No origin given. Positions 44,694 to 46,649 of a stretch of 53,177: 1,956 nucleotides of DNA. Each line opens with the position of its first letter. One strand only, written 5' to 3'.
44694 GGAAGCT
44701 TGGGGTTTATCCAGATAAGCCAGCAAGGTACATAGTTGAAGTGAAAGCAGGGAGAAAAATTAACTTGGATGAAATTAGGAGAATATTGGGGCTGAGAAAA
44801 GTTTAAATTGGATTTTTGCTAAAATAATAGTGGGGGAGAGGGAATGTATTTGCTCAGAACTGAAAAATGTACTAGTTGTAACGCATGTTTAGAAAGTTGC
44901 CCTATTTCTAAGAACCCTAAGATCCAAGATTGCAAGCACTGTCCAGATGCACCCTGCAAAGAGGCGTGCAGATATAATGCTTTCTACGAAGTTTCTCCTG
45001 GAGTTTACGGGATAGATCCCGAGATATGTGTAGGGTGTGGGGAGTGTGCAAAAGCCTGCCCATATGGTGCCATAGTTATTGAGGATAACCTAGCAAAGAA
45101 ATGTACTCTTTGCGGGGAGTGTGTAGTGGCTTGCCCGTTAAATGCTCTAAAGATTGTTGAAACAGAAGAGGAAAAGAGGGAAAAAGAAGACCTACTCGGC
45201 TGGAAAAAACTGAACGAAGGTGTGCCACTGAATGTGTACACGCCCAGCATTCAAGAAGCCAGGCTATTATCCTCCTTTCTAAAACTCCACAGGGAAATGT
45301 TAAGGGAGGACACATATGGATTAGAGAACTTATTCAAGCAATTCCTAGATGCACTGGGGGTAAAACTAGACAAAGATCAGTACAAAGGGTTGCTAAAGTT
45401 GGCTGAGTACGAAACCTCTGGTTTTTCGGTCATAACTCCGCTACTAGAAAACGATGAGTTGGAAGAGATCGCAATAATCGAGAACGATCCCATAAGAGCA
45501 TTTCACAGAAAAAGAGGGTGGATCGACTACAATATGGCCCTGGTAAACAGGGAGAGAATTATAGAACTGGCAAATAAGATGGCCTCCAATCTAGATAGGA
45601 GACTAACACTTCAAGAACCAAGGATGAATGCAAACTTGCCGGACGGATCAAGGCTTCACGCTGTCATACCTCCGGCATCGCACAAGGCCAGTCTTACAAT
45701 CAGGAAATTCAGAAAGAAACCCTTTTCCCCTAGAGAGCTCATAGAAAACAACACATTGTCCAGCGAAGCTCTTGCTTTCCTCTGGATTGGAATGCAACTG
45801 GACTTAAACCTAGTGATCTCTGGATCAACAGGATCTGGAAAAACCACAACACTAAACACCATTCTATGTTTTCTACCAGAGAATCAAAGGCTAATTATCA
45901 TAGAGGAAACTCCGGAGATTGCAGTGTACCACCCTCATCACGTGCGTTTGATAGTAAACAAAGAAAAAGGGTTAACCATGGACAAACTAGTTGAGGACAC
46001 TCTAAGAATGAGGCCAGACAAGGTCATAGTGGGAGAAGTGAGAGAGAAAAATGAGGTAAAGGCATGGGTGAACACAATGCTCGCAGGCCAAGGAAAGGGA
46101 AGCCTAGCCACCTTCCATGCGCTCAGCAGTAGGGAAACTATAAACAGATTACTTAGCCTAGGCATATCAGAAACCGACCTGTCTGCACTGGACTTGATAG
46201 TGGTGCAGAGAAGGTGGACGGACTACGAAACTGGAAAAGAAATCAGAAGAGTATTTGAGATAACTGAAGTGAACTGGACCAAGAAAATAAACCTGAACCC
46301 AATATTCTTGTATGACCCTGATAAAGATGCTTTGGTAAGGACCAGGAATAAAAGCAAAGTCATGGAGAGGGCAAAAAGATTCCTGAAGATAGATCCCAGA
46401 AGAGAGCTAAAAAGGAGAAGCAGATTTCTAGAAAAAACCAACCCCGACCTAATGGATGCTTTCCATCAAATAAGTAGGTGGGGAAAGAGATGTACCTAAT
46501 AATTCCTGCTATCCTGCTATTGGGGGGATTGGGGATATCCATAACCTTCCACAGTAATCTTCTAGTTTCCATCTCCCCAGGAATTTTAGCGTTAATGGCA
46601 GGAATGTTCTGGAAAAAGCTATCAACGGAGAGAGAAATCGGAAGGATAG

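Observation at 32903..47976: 15-kb translationally coupled type IV filament supercluster: two ATPase + split-platform modules bracket five pilin-like genes and a 1440-aa secreted protein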

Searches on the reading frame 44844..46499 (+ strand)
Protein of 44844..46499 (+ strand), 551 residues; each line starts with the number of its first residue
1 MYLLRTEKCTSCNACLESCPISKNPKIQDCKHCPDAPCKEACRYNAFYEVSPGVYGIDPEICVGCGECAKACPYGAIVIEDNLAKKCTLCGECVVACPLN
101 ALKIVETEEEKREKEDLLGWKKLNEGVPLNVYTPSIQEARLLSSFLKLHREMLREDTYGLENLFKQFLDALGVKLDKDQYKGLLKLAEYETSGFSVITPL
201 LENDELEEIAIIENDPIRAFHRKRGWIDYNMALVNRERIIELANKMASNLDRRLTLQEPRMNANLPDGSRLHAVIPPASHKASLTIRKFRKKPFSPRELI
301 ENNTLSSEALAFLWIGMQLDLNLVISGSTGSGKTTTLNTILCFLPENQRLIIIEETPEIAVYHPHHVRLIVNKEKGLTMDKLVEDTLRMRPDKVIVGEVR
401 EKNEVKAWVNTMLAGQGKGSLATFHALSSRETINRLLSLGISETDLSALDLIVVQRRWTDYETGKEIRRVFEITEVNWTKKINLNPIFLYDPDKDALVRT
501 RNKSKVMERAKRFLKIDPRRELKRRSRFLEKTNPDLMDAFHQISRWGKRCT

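Call 5: search_protein_families(library=pfam, proteins=[window:44844-46499:+], max_evalue=1)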
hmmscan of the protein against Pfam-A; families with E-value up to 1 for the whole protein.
window:44844-46499:+ (551 aa): 32 families (the best 25 are shown)
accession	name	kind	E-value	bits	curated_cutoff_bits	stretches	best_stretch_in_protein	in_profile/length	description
PF00437.27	T2SSE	-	3.4e-38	131.7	24.9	1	237-456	51-276/370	Type II/IV secretion system protein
PF00037.32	Fer4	-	4.5e-17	61.5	21.1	3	57-77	3-23/24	4Fe-4S binding domain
PF12838.12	Fer4_7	-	1e-13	51.9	27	3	30-76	2-52/52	4Fe-4S dicluster domain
PF12837.12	Fer4_6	-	1.9e-11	43.7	25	3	57-77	4-24/24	4Fe-4S binding domain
PF12797.12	Fer4_2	-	1.5e-10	40.8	24.5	3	57-74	5-22/22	4Fe-4S binding domain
PF13187.11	Fer4_9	-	5.4e-10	39.6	27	3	30-77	2-52/52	4Fe-4S dicluster domain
PF13237.11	Fer4_10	-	9.1e-09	35.6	25.5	2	57-98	4-53/53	4Fe-4S dicluster domain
PF12800.12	Fer4_4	-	2e-07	31.2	24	3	59-75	1-17/17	4Fe-4S binding domain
PF13183.11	Fer4_8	-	3.9e-07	30.9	27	2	84-100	2-18/68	4Fe-4S dicluster domain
PF13247.11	Fer4_11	-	6.7e-07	29.9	26.2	1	28-92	8-76/100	4Fe-4S dicluster domain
PF13484.11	Fer4_16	-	1.1e-06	29.8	30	2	86-113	1-29/66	4Fe-4S double cluster binding domain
PF14697.11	Fer4_21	-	5.8e-06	26.8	35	4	57-102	3-57/59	4Fe-4S dicluster domain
PF25160.1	LdpA_Fe-S-bd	-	2e-05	24.7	27.6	2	33-78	5-44/49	LdpA Fe-S cluster-binding domain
PF12798.12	Fer4_3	-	2.5e-05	25.2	27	2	62-76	1-15/15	4Fe-4S binding domain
PF01580.24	FtsK_SpoIIIE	-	0.00062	19.7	24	1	322-342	41-61/221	FtsK/SpoIIIE family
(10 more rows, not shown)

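Call 7: search_protein_families(library=ncbifam, proteins=[window:44844-46499:+], max_evalue=0.1)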
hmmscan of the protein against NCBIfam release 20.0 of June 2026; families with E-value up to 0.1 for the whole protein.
window:44844-46499:+ (551 aa): 90 families (the best 25 are shown)
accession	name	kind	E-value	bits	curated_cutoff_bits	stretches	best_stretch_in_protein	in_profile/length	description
NF058587.1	archaellum_moto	equivalog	2.3e-58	198.2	550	1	160-543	113-510/527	archaellum flagellar ATPase motor FlaI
TIGR03819.1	heli_sec_ATPase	hypoth_equivalog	5.1e-49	167.3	373.15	1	186-441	44-302/340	TadA family conjugal transfer-associated ATPase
TIGR02788.1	VirB11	equivalog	3.3e-47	161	249.95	2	308-448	132-274/308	P-type DNA transfer ATPase VirB11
TIGR02782.1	TrbB_P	equivalog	4.5e-35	121.4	304.55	1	214-453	29-276/303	P-type conjugative transfer ATPase TrbB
NF053672.1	bindosome_BasE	exception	2.3e-31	109.1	1000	1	193-514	137-468/512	bindosome assembly system ATPase subunit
NF010425.0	PRK13851.1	equivalog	1.1e-28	100.1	461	2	310-448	152-292/344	type IV secretion system protein VirB11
NF010475.0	PRK13900.1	equivalog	2.3e-27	96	389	2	311-436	151-279/333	type IV secretion system ATPase VirB11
NF041000.1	ATPase_ComGA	equivalog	2.7e-25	88.9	300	1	274-456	86-263/267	competence type IV pilus ATPase ComGA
NF010469.0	PRK13894.1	subfamily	1.1e-24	87.4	508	1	243-439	71-267/320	conjugal transfer ATPase TrbB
NF010407.0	PRK13833.1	subfamily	5.7e-24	85.1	499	1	246-442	69-267/323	conjugal transfer protein TrbB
NF007755.0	PRK10436.1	equivalog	1.1e-15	57.3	617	1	323-456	222-353/465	type II secretion system protein GspE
TIGR01420.1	pilT_fam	subfamily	7e-15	55.1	319.1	1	324-438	126-241/343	PilT/PilU family type 4a pilus ATPase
TIGR02538.1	type_IV_pilB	equivalog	8.6e-15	54.3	675.65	1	324-456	320-450/564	type IV-A pilus assembly ATPase PilB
NF007382.0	PRK09898.1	equivalog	1.9e-13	50.5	213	1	28-109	121-205/208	ferredoxin-like protein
TIGR02533.1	type_II_gspE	equivalog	6.1e-13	48.2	630.25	1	323-456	246-377/486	type II secretion system ATPase GspE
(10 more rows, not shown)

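Call 15: find_encoding_contigs(protein=window:44844-46499:+, flank=10000, max_places=6)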
Protein window:44844-46499:+ (551 aa): no gene with exactly this product is on record in the collection.

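Call 16: find_homologous_proteins(query=window:44844-46499:+, max_evalue=1e-10)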
Query window:44844-46499:+ (551 aa): 7832 proteins with E <= 1e-10 among 8000 candidates; the best 120 are listed.
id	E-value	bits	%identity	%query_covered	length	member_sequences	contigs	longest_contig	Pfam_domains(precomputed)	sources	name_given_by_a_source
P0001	0.0e+0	1202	94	100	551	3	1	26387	PF14697.12,PF00437.27,PF12837.13,PF13247.12,PF12798.13,PF13484.12,PF12838.13,PF12800.13,PF27713.1,PF12797.13,PF00037.33,PF25160.2,PF13237.12,PF13187.12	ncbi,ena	-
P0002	1.5e-234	798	62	100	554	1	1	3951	PF14697.12,PF00437.27,PF12797.13,PF12837.13,PF13247.12,PF00037.33,PF12838.13,PF25160.2,PF13237.12,PF13187.12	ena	-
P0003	1.6e-224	765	58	99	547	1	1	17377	PF14697.12,PF00437.27,PF12837.13,PF13247.12,PF13484.12,PF12838.13,PF27713.1,PF12797.13,PF00037.33,PF25160.2,PF13237.12,PF13187.12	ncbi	-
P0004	7.5e-224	762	61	99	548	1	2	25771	PF14697.12,PF00437.27,PF12837.13,PF13247.12,PF12798.13,PF13484.12,PF12838.13,PF12800.13,PF12797.13,PF00037.33,PF25160.2,PF13237.12,PF13187.12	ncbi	-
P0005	5.3e-222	756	59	99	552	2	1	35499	PF00437.27,PF12797.13,PF12837.13,PF13247.12,PF00037.33,PF13484.12,PF12838.13,PF13237.12,PF13187.12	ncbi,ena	-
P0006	1.3e-221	755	58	99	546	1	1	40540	PF00437.27,PF12837.13,PF13247.12,PF12798.13,PF13484.12,PF12838.13,PF27713.1,PF12797.13,PF00037.33,PF25160.2,PF13237.12,PF13187.12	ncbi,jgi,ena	-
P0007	4.9e-220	750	58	99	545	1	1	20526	PF14697.12,PF00437.27,PF12837.13,PF13247.12,PF13484.12,PF12838.13,PF12800.13,PF27713.1,PF12797.13,PF00037.33,PF25160.2,PF13237.12,PF13187.12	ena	-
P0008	5.0e-220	750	58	99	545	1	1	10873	PF14697.12,PF00437.27,PF12837.13,PF13247.12,PF13484.12,PF12838.13,PF12800.13,PF27713.1,PF12797.13,PF00037.33,PF25160.2,PF13237.12,PF13187.12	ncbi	-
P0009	9.2e-220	749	58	99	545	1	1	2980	PF14697.12,PF00437.27,PF12837.13,PF13247.12,PF13484.12,PF12838.13,PF12800.13,PF27713.1,PF12797.13,PF00037.33,PF25160.2,PF13237.12,PF13187.12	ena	-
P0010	1.4e-173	596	62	76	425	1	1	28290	PF00437.27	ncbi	-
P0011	5.4e-167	575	50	98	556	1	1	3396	PF00437.27,PF12837.13,PF00037.33,PF12838.13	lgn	-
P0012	8.2e-165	568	58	77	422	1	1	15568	PF00437.27,PF27713.1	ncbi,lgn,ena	-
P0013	9.7e-165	567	49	98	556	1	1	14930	PF14697.12,PF00437.27,PF12797.13,PF12837.13,PF13247.12,PF00037.33,PF12798.13,PF12838.13,PF25160.2,PF13237.12,PF13187.12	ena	-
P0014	2.3e-163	563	49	99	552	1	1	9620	PF00437.27,PF12797.13,PF12837.13,PF13247.12,PF00037.33,PF12798.13,PF12838.13,PF13237.12,PF13187.12,PF27713.1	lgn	-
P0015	1.7e-161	557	47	98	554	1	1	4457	PF00437.27,PF12837.13,PF13247.12,PF00037.33,PF12838.13,PF13187.12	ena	-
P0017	1.3e-159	550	47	98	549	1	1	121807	PF00437.27,PF12837.13,PF13247.12,PF00037.33,PF12838.13,PF25160.2,PF13187.12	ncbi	ncbi:ATPase, T2SS/T4P/T4SS family [archaeon]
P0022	8.6e-153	528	50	89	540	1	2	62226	PF00437.27,PF12837.13,PF13247.12,PF13484.12,PF12838.13,PF13534.12,PF12800.13,PF12797.13,PF00037.33,PF25160.2,PF13237.12,PF13187.12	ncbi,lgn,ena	-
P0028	1.3e-123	432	43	90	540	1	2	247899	PF00437.27,PF12797.13,PF12837.13,PF13247.12,PF00037.33,PF13484.12,PF12838.13,PF25160.2,PF13237.12,PF13187.12,PF27713.1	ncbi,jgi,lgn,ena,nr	ncbi:hypothetical protein DRN74_00070 [Candidatus Micrarchaeota archaeon]|nr:MAG: hypothetical prote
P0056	1.3e-115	405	40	98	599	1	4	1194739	PF00437.27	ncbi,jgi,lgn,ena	-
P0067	2.1e-113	398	47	78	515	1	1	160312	PF00437.27,PF12797.13,PF12837.13,PF13247.12,PF00037.33,PF13484.12,PF12838.13,PF25160.2,PF13237.12,PF12800.13,PF13187.12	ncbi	-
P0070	6.3e-113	396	43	92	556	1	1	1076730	PF00437.27,PF12797.13,PF12837.13,PF00037.33,PF12838.13,PF25160.2,PF13237.12,PF13187.12,PF27713.1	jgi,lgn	jgi:Flp pilus assembly CpaF family ATPase/Fe-S-cluster-containing hydrogenase component 2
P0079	1.2e-110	389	38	98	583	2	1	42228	PF00437.27,PF12837.13,PF00037.33,PF12838.13,PF25160.2,PF13237.12,PF13187.12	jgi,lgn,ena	-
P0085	7.7e-110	386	41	89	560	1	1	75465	PF00437.27,PF12837.13,PF00037.33,PF12838.13,PF25160.2,PF13237.12,PF13187.12,PF27713.1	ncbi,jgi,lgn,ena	-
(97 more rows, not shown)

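Call 17: find_encoding_contigs(protein=P0001, flank=10000, max_places=2)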
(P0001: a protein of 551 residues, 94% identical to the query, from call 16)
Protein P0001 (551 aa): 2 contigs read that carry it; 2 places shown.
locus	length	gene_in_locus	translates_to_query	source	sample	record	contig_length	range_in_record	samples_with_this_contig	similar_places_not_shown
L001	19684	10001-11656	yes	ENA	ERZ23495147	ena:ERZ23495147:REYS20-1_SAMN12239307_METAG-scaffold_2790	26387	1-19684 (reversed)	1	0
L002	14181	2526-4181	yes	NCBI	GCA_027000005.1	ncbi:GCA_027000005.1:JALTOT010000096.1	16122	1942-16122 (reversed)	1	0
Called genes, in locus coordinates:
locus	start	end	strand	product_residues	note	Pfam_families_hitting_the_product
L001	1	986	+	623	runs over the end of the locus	PF00437:T2SSE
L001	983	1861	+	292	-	PF00482:T2SSF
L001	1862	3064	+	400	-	PF00482:T2SSF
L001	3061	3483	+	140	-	-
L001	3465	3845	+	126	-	-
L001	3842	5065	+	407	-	-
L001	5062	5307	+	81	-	-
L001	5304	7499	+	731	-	-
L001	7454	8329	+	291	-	-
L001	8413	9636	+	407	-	-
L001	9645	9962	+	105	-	PF02643:DUF192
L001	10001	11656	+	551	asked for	PF13247:Fer4_11 (weak), PF00037:Fer4, PF12797:Fer4_2 (weak), PF12837:Fer4_6 (weak), PF13237:Fer4_10 (weak), PF14697:Fer4_21 (weak), PF00437:T2SSE, PF27713:UCP018868 (weak), +6 more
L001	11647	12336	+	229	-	PF00482:T2SSF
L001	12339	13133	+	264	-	-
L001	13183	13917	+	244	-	PF09754:PAC2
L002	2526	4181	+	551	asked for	PF13247:Fer4_11 (weak), PF00037:Fer4, PF12797:Fer4_2 (weak), PF12837:Fer4_6 (weak), PF13237:Fer4_10 (weak), PF14697:Fer4_21 (weak), PF00437:T2SSE, PF27713:UCP018868 (weak), +6 more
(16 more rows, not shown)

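Call 18: find_encoding_contigs(protein=P0006, flank=10000, max_places=2)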
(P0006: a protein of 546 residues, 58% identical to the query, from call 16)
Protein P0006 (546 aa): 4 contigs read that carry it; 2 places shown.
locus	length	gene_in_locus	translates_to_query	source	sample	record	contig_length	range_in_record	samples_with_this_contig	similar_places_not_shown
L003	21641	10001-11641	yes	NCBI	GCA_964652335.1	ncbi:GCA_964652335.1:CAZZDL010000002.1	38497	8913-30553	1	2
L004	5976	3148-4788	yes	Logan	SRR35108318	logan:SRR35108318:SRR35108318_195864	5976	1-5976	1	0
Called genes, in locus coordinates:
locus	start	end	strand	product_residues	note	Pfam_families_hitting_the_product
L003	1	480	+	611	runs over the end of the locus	PF00437:T2SSE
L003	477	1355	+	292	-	PF00482:T2SSF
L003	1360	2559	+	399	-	PF00482:T2SSF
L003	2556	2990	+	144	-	-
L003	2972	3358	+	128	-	-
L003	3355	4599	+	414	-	-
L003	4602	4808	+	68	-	-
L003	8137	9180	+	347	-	-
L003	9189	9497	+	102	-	PF02643:DUF192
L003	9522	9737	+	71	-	-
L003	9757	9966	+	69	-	PF07927:HicA_toxin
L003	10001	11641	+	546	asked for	PF12797:Fer4_2 (faint), PF12798:Fer4_3 (faint), PF13247:Fer4_11, PF00037:Fer4 (weak), PF12837:Fer4_6 (weak), PF13237:Fer4_10 (weak), PF00437:T2SSE, PF27713:UCP018868 (weak), +4 more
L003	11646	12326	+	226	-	PF00482:T2SSF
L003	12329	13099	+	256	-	PF00482:T2SSF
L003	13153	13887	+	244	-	PF09754:PAC2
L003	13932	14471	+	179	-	PF01613:Flavin_Reduct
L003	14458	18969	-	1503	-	-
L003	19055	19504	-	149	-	-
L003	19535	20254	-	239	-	-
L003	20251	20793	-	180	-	-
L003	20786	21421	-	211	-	-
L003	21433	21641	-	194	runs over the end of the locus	-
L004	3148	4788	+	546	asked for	PF12797:Fer4_2 (faint), PF12798:Fer4_3 (faint), PF13247:Fer4_11, PF00037:Fer4 (weak), PF12837:Fer4_6 (weak), PF13237:Fer4_10 (weak), PF00437:T2SSE, PF27713:UCP018868 (weak), +4 more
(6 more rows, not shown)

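Call 20: find_related_loci(query=A1, collection=genome_contigs, flank=10000)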
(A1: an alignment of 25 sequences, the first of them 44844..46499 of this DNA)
Query A1 (551 aa) in genome_contigs; peptide patterns used: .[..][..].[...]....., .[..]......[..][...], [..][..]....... (x = any residue, [..] = any of these).
600 stretches matched a pattern (row limit reached: there are more); 443 encode a relative of the query (tblastn E <= 1e-3); the best 80 are kept; 80 distinct loci.
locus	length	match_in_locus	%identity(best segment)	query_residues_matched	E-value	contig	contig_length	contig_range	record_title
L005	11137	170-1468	43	116-543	1e-101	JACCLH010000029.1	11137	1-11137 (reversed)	MAG: Candidatus Micrarchaeota archaeon isolate Sv348 k141_1933088, whole genome shotgun sequence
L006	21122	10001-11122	42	158-531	5e-87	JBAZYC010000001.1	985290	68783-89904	MAG: archaeon isolate SO_2017_GW1_71 NODE_17_length_985290_cov_1.729804_OW334_2017, whole genome shotgun sequence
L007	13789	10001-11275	34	106-515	7e-59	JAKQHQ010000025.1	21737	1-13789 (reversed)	MAG: archaeon isolate USDE_metabat.173 k141_465099, whole genome shotgun sequence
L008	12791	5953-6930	39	193-508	1e-57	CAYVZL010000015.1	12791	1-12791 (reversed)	MAG TPA_asm: Candidatus Micrarchaeota archaeon isolate binchicken_co266_294 genome assembly, contig: NODE_8543_length_12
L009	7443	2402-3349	40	193-497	5e-57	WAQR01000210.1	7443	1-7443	MAG: Candidatus Hydrothermarchaeota archaeon isolate S146_76_esom k151_612296, whole genome shotgun sequence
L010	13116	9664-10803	34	159-529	1e-56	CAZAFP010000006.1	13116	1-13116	MAG TPA_asm: uncultured Methanosarcinales archaeon isolate binchicken_co32_262 genome assembly, contig: NODE_7924_length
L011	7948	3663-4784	34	155-523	7e-54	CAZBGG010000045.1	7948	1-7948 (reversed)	MAG TPA_asm: uncultured Methanosarcinales archaeon isolate binchicken_co32_266 genome assembly, contig: NODE_16231_lengt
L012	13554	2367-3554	33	160-543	1e-53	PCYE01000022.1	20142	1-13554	MAG: Candidatus Woesearchaeota archaeon CG10_big_fil_rev_8_21_14_0_10_33_12 CG10_8_21_14_0.10_scaffold_2309_c, whole gen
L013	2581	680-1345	47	190-400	2e-53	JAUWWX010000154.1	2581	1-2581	MAG: archaeon isolate CSMAG_2669 CSMAG_2669_k127_1222369_length_2581_cov_12.0000, whole genome shotgun sequence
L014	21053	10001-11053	35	190-530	1e-52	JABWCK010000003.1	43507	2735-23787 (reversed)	MAG: Candidatus Micrarchaeota archaeon isolate MAG_54 scaffold_699, whole genome shotgun sequence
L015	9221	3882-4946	35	190-529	2e-52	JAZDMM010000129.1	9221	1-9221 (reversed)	MAG: Candidatus Micrarchaeota archaeon isolate MEGAHIT-group-0.651 k141_5247897, whole genome shotgun sequence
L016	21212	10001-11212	33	121-507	2e-54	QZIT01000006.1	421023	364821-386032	MAG: Candidatus Woesearchaeota archaeon isolate SURF_58 Ga0104751_1000005, whole genome shotgun sequence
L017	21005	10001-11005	34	189-513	5e-51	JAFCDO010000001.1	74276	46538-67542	Candidatus Parvarchaeota archaeon isolate Meg19_1012_Bin_507 Meg19_1012_Bin_507_scaffold_308, whole genome shotgun seque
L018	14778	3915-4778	37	193-476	4e-51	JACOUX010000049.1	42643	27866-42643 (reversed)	MAG: Candidatus Woesearchaeota archaeon isolate NC_groundwater_84_Ag_S-0.1um_40_33 S35_SO-1_scaffold_256882, whole genom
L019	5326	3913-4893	38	193-507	3e-51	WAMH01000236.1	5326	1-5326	MAG: Thermococcus sp. isolate S017_7 k151_87296, whole genome shotgun sequence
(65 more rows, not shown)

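Call 21: list_cluster_members(proteins=[P0001, P0003, P0004, P0005, P0006, P0010, P0012, P0017, P0022, P0067])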
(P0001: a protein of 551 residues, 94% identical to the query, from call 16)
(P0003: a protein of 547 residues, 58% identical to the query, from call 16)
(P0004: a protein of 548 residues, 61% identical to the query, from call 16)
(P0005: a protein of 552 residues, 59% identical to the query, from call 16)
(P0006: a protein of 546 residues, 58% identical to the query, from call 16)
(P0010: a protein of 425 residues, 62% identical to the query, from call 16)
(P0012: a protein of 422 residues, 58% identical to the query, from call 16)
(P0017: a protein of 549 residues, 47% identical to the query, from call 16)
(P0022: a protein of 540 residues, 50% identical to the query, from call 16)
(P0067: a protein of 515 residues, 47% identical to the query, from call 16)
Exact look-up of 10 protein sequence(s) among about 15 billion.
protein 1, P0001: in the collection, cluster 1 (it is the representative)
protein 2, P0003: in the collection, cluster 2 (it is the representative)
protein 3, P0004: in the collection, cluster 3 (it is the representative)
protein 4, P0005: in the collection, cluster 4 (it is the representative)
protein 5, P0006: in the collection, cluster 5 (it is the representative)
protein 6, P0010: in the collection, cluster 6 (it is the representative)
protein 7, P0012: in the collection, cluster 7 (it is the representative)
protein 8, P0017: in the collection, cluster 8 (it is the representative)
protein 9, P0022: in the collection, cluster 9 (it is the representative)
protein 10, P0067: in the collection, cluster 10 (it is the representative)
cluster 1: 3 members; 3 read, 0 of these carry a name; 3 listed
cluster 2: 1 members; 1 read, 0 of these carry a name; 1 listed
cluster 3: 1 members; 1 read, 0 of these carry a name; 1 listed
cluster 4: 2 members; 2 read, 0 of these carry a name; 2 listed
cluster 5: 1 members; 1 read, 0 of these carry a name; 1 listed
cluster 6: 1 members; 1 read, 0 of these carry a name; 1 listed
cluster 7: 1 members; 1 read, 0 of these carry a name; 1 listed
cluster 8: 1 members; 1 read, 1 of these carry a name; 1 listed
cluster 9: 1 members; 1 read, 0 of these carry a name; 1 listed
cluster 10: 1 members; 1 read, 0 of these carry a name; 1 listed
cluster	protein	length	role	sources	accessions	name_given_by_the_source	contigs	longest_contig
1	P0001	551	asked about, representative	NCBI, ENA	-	-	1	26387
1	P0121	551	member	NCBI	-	-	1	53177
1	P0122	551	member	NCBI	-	-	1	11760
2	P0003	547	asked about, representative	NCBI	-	-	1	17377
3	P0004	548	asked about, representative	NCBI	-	-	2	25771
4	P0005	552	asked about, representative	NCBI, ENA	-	-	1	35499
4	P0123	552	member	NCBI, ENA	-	-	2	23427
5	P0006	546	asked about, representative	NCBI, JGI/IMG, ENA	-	-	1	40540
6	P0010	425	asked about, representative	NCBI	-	-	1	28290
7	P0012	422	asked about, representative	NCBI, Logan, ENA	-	-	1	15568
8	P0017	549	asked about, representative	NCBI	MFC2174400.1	ATPase, T2SS/T4P/T4SS family [archaeon]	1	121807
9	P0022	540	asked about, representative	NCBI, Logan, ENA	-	-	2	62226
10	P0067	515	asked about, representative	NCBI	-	-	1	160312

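Call 25: find_encoding_contigs(protein=P0017, flank=10000, max_places=1)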
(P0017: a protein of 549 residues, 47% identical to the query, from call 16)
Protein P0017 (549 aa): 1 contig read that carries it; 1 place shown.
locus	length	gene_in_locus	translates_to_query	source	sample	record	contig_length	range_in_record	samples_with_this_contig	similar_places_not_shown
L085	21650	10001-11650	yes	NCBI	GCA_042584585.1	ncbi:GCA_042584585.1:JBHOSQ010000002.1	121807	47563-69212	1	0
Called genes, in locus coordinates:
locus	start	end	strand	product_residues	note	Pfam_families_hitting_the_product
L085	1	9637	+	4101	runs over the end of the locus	PF09294:Interfer-bind (faint), PF00054:Laminin_G_1 (faint), PF00354:Pentaxin (faint), PF02210:Laminin_G_2 (faint), PF02973:Sialidase (faint), PF07953:Toxin_R_bind_N (faint), PF13385:Laminin_G_3, PF10102:DUF2341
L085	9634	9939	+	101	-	PF02643:DUF192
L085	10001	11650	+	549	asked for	PF13187:Fer4_9 (faint), PF12838:Fer4_7 (weak), PF13247:Fer4_11, PF25160:LdpA_Fe-S-bd (weak), PF00037:Fer4, PF12837:Fer4_6 (weak), PF00437:T2SSE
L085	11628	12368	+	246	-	PF00482:T2SSF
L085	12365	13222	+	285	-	PF00482:T2SSF (weak)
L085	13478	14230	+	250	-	PF09754:PAC2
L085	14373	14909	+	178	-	PF01613:Flavin_Reduct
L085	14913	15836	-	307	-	PF01916:DS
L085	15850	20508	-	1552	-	-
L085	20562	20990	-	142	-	-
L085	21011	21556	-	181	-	-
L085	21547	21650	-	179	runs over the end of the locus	-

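Call 26: find_encoding_contigs(protein=P0028, flank=10000, max_places=1)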
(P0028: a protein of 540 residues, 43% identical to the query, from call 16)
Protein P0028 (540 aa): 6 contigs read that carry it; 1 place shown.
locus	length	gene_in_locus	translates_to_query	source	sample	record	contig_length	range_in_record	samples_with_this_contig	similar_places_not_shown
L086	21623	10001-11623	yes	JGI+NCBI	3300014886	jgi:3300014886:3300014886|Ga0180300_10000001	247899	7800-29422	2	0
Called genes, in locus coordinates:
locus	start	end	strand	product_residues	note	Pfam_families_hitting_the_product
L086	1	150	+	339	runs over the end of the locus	PF22578:GGR_cat, PF05834:Lycopene_cycl (weak)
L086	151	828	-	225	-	PF01255:Prenyltransf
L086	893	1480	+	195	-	-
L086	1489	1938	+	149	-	-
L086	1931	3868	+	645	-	PF23990:PilB3_N (weak), PF00437:T2SSE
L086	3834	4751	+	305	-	PF00482:T2SSF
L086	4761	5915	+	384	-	PF00482:T2SSF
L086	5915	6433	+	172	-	-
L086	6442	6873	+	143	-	-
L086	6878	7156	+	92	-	-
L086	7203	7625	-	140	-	-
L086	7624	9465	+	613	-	-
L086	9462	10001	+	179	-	PF02643:DUF192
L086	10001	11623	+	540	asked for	PF12797:Fer4_2 (faint), PF13247:Fer4_11, PF25160:LdpA_Fe-S-bd, PF00037:Fer4 (weak), PF12837:Fer4_6 (weak), PF12838:Fer4_7 (weak), PF00437:T2SSE, PF27713:UCP018868, +3 more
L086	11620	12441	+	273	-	PF00482:T2SSF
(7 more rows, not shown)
